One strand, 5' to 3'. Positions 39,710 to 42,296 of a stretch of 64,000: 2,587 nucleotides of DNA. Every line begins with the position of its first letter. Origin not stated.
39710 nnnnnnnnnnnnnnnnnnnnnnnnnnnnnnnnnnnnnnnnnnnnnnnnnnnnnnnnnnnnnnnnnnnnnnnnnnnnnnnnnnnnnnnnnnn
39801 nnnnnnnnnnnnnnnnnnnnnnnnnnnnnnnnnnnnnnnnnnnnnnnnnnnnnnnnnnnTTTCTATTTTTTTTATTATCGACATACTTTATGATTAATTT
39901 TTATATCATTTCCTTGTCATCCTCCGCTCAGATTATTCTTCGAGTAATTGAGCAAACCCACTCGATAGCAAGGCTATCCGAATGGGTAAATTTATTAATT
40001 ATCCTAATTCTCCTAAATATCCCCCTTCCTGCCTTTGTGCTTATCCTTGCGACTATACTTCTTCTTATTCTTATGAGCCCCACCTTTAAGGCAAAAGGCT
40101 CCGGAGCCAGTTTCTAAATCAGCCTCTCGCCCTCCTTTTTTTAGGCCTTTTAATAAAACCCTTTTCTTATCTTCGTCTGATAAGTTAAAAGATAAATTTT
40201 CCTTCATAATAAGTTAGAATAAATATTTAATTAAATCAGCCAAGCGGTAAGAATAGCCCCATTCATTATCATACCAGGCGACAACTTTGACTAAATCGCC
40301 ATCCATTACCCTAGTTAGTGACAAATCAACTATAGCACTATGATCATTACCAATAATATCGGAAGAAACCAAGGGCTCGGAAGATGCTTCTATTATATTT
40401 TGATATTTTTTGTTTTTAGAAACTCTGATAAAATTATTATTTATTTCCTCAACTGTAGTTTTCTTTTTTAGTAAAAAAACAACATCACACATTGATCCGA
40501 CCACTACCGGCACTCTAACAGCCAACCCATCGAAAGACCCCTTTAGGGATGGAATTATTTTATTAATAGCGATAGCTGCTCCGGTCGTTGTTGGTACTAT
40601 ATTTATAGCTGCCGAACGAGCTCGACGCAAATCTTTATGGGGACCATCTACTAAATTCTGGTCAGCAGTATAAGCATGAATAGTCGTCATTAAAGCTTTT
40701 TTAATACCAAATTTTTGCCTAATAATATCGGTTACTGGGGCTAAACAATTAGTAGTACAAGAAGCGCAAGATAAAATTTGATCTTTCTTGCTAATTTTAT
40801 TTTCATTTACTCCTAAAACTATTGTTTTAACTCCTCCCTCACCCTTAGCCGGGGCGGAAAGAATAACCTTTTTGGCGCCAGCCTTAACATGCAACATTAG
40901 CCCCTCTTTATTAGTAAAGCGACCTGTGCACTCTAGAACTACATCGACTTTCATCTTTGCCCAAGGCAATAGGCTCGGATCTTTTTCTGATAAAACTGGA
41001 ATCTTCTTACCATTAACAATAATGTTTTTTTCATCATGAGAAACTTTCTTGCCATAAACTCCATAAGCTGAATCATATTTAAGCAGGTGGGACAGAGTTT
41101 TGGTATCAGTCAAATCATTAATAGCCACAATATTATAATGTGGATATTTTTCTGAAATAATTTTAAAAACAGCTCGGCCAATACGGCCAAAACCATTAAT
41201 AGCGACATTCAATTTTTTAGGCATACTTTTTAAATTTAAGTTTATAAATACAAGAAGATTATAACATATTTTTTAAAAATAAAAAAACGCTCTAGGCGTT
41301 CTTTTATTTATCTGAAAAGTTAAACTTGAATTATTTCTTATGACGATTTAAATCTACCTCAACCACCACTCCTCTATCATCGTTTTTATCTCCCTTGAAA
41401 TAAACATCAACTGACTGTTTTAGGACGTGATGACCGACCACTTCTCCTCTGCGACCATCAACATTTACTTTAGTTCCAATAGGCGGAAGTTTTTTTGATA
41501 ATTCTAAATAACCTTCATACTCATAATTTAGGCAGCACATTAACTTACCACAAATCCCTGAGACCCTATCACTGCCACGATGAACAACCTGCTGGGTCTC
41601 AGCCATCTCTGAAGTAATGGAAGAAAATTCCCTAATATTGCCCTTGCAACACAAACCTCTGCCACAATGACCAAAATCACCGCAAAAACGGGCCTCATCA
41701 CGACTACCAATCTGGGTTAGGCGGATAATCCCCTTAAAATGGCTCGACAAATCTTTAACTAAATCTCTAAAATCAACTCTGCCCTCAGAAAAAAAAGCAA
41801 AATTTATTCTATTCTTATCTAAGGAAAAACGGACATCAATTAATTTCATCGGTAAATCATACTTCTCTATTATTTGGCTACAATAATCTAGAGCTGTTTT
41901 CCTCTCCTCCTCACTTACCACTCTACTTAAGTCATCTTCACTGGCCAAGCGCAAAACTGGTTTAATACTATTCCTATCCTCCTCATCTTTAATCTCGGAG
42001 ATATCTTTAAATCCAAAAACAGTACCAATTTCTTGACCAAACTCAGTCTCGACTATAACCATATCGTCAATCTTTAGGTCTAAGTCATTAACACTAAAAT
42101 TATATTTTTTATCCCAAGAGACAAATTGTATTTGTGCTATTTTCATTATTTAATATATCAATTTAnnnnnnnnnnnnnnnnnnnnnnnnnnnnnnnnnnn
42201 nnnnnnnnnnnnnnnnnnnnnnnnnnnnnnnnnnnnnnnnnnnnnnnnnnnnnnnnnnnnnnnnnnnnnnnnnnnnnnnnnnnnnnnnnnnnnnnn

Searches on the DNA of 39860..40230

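Call 11: search_rna_families(source=window, start=39860, end=40230, threshold=evalue, max_evalue=10, show_alignments=3)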
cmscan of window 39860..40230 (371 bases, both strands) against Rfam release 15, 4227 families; matches with E-value up to 10: 2.
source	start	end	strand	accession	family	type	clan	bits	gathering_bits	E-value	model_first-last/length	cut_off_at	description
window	40168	40215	-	RF00462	IRES_APC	Cis-reg; IRES;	-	15.6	50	2.3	1-53/53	no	APC internal ribosome entry site (IRES)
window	40032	40098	+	RF00273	SNORD59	Gene; snRNA; snoRNA; CD-box;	CL00065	13.6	45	9.8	1-73/73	no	Small nucleolar RNA SNORD59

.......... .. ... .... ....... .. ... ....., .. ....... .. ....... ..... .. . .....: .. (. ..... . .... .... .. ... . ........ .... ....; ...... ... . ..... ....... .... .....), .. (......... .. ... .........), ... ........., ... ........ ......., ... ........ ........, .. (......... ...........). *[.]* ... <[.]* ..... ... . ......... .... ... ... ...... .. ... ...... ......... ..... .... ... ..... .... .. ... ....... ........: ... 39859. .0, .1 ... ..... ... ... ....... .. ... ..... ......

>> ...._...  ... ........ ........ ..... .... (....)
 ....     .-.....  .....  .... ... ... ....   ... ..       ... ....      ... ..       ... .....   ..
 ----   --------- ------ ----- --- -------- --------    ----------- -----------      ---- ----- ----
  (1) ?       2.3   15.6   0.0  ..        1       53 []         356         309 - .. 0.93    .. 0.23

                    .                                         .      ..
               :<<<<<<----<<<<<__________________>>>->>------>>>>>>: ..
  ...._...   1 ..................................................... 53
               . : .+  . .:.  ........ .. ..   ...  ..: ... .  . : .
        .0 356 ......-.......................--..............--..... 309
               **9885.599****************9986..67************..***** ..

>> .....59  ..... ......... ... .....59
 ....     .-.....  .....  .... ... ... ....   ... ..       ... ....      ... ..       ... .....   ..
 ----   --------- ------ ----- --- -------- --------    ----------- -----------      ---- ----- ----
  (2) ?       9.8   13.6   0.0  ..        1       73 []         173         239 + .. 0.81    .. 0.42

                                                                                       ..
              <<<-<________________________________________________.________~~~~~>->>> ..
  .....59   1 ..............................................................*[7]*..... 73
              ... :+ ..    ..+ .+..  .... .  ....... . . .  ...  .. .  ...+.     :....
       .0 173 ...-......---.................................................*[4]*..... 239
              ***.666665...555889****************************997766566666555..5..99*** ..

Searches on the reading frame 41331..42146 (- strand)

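Call 14: search_protein_families(library=pfam, proteins=[window:41331-42146:-])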
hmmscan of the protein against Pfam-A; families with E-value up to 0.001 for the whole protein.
window:41331-42146:- (271 aa): 1 family
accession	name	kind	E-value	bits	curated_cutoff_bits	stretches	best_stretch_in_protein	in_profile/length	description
PF04468.17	PSP1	-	1.9e-23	83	27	1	62-146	1-86/86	PSP1 C-terminal conserved region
